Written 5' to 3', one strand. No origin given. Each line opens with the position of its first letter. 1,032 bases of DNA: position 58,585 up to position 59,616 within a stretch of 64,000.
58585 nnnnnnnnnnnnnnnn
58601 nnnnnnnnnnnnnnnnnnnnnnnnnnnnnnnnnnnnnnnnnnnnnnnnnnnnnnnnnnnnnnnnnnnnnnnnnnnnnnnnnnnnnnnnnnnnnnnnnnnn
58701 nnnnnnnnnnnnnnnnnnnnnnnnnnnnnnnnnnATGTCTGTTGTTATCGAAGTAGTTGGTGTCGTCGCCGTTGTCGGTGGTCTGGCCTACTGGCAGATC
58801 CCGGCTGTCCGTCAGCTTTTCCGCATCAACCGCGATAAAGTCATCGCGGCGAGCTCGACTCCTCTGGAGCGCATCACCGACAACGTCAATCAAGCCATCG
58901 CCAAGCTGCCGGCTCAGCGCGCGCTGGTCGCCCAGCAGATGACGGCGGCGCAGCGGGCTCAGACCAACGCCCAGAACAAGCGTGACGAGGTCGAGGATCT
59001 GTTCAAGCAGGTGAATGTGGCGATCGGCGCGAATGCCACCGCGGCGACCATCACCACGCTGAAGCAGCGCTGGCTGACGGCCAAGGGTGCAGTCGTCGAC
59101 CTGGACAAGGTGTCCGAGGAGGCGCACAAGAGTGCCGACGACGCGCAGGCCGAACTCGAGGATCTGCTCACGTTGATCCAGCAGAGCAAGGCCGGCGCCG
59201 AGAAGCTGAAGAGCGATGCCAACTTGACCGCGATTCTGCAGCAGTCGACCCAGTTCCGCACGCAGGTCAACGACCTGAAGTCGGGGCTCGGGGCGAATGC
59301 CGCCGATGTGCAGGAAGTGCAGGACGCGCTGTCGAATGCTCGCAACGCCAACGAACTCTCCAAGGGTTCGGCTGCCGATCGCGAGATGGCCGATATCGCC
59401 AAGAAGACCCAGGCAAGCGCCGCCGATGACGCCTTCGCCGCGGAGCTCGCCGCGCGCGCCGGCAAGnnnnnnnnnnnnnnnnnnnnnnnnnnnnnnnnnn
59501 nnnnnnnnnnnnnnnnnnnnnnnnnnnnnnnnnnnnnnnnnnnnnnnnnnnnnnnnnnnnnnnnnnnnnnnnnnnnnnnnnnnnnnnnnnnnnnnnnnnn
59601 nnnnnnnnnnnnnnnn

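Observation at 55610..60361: TPM-domain membrane protein with giant helical insert, followed by two tandem PspA/IM30 paralogs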

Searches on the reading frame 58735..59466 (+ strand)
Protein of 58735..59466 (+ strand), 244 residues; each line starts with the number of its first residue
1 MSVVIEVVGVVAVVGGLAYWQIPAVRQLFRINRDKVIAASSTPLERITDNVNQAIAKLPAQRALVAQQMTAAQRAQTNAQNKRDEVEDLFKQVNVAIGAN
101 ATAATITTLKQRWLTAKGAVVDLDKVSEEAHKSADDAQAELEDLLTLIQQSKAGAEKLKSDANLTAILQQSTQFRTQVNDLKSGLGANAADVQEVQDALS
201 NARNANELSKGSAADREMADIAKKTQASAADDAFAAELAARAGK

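Call 3: search_protein_families(library=pfam, proteins=[window:58735-59466:+], max_evalue=0.1)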
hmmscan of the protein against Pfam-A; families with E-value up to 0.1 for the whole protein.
window:58735-59466:+ (244 aa): 3 families
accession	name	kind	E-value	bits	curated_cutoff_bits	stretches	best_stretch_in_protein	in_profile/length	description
PF04871.18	Uso1_p115_C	-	0.0022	18.7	28.4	1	70-160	15-95/121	Uso1 / p115 like vesicle tethering protein, C terminal region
PF23050.1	KH_N4BP1_1st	-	0.046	14.2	27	0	69-125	3-55/65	N4BP1, first type I KH-domain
PF04399.18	Glutaredoxin2_C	-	0.058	13.7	32.8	0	122-170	48-97/130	Glutaredoxin 2, C terminal domain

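Call 4: search_protein_families(library=ncbifam, proteins=[window:58735-59466:+], max_evalue=0.1)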
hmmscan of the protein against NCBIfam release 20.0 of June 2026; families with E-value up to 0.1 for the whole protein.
window:58735-59466:+ (244 aa): 4 families
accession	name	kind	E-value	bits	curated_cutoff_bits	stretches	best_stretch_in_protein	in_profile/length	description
NF041034.1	Rad50_Sulf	equivalog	0.00071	17.5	1000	1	26-194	147-322/872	DNA double-strand break repair ATPase Rad50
NF003034.1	PRK03918.1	equivalog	0.0023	16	700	1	48-209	188-344/878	DNA double-strand break repair ATPase Rad50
NF045487.1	ASRP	equivalog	0.012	14.2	300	1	44-205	130-293/593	archaea-specific SMC-related protein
NF045982.1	Mbov0283_fam_LP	subfamily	0.099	13.1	65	0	139-179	26-66/117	Mbov_0283/Mbov_0339 family surface lipoprotein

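Call 6: search_protein_families(library=padloc, proteins=[window:58735-59466:+], max_evalue=0.1)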
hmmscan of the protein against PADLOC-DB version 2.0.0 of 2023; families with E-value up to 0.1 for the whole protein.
window:58735-59466:+ (244 aa): 6 families
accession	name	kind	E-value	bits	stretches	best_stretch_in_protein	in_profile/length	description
PDLC03865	LmuB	-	0.0028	13.9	1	44-205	564-732/1007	-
PDLC00583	JetC3|JetC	-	0.0028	13.5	1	61-222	752-915/1471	DUF3584 domain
PDLC00582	JetC3|JetC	-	0.021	10.6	1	45-206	859-1022/1472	DUF3584 domain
PDLC00580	JetC3|JetC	-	0.043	10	1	48-204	272-451/1068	DUF3584 domain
PDLC03868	LmuB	-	0.049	9.9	1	35-236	521-727/1035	-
PDLC00551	JetC2|JetC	-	0.056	9.2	1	44-228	767-947/1365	DUF3584 domain; MukB-like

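Call 7: search_protein_families(library=phrogs, proteins=[window:58735-59466:+], max_evalue=0.1)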
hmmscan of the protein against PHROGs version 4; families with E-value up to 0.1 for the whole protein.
window:58735-59466:+ (244 aa): 0 families

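Call 41: search_protein_families(library=pfam, alignment_id=A4, max_evalue=1)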
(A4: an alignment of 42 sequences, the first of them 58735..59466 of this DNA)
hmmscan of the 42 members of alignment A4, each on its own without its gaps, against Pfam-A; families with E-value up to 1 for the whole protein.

A. member 1, window:58735-59466:+ (244 aa): 6 families
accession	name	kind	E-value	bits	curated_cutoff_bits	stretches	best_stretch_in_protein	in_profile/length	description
PF04871.18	Uso1_p115_C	-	0.0022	18.7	28.4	1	70-160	15-95/121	Uso1 / p115 like vesicle tethering protein, C terminal region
PF23050.1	KH_N4BP1_1st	-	0.046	14.2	27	1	69-125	3-55/65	N4BP1, first type I KH-domain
PF04399.18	Glutaredoxin2_C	-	0.058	13.7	32.8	1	122-170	48-97/130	Glutaredoxin 2, C terminal domain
PF16515.11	HIP1_clath_bdg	-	0.11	13.3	28.8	0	61-144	7-92/99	Clathrin-binding domain of Huntingtin-interacting protein 1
PF10228.14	HPF1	-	0.22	11.6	27.1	1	41-170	74-200/251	Histone PARylation factor 1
PF22814.2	WelO5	-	0.57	10.1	27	0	125-210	40-124/277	Carrier-protein-independent halogenase WelO5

B. families by the number of members that match (of 42 scanned): 225 families (the first 25 are shown)
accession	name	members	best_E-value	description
PF24627.1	PUMA_CC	6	1.4e-05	PUMA coiled-coil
PF07889.17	DUF1664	5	0.00075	Protein of unknown function (DUF1664)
PF06009.19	Laminin_II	5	0.022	Laminin Domain II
PF06160.17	EzrA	4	6.6e-07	Septation ring formation regulator, EzrA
PF04871.18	Uso1_p115_C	4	0.0022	Uso1 / p115 like vesicle tethering protein, C terminal region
PF10241.14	KxDL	4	0.025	Uncharacterized conserved protein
PF06419.17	COG6_N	4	0.03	Conserved oligomeric complex COG6, N-terminal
PF08614.16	ATG16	4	0.061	Autophagy protein 16 (ATG16)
PF05266.19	DUF724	3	0.00087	Protein of unknown function (DUF724)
PF00261.25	Tropomyosin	3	0.00097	Tropomyosin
PF01519.22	DUF16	3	0.0031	Protein of unknown function DUF16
PF06818.20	Fez1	3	0.0043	Fez1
PF04513.17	Baculo_PEP_C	3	0.0069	Baculovirus polyhedron envelope protein, PEP, C terminus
PF13851.11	GAS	3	0.008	Growth-arrest specific micro-tubule binding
PF16515.11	HIP1_clath_bdg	3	0.0082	Clathrin-binding domain of Huntingtin-interacting protein 1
PF04012.17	PspA_IM30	2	5e-05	PspA/IM30 family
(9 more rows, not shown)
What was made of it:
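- Generic coiled-coil families score similarly (calls 3, 41). Pfam EzrA hits 4 of 42 members (best E 6.6e-7), and many coiled-coil families give weak hits (call 41).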

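Call 118: search_solved_structures(query=A4, max_evalue=10, show_alignments=1)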
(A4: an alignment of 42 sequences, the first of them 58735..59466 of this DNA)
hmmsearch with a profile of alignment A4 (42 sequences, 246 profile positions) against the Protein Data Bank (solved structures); distinct sequences matched with E-value up to 10: 154 (the best 60 are shown).
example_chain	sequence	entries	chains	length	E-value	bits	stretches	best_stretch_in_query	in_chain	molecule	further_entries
6zvr_B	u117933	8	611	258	5.6e-07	32.5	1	23-237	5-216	Vipp1 | Phage shock protein A, PspA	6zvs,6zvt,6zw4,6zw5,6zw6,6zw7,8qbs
8qbw_A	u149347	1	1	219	1.1e-06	31.6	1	23-237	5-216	Phage shock protein A, PspA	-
8qbv_A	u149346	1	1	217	1.4e-06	31.1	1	23-237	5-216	Membrane-associated protein Vipp1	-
8qbr_A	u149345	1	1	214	5.4e-06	29.2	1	23-234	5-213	Membrane-associated protein Vipp1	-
8zb7_O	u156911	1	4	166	0.00016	24.4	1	35-183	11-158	Tropomyosin alpha-1 chain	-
8qfv_0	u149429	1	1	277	0.00018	24.2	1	24-241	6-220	Protein sll0617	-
7o3w_D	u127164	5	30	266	0.00032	23.4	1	23-241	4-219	Protein sll0617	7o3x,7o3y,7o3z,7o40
4xa3_A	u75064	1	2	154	0.00051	22.8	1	56-156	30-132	Gp7-MYH7(1361-1425)-Eb1 chimera protein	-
8iah_U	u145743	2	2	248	0.00082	22.1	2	62-166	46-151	Tropomyosin-1.9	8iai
8zbm_C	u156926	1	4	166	0.00086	22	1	36-167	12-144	Tropomyosin beta chain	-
1c1g_A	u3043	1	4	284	0.00086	22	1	56-166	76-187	TROPOMYOSIN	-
7nep_P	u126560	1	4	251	0.0011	21.6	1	57-167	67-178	Tropomyosin alpha-1 chain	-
6kn7_P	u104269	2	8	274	0.0015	21.2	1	56-166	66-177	Tropomyosin alpha-1 chain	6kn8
6x5z_O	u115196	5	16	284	0.0019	20.9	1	56-166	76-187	Tropomyosin alpha-1 chain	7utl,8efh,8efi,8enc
2w49_A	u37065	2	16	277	0.0021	20.8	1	56-166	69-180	TROPOMYOSIN ALPHA-1 CHAIN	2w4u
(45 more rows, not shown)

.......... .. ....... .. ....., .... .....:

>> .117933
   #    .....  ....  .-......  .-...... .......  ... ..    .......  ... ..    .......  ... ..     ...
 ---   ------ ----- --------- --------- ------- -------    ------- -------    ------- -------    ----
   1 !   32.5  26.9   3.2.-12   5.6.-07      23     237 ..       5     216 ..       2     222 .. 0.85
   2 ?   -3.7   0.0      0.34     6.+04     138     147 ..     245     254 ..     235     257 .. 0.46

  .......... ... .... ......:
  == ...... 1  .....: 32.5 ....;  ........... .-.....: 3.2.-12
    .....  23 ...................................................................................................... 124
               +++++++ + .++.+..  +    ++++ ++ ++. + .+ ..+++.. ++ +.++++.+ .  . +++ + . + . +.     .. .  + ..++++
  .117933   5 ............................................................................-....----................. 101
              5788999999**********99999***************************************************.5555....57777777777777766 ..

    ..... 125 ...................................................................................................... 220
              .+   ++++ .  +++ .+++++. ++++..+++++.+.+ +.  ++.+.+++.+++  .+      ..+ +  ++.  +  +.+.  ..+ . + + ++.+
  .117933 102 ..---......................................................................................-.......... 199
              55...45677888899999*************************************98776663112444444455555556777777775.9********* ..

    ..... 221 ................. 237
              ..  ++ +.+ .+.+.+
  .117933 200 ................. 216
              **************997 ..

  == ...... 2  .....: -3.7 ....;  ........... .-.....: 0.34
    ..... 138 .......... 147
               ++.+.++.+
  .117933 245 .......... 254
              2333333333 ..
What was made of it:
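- Synechocystis Vipp1 follows at 1.8e-4 (call 118). The HMMER hit to Vipp1 carries a large composition bias term (call 118). Vipp1 ranks first in PDB (call 118).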
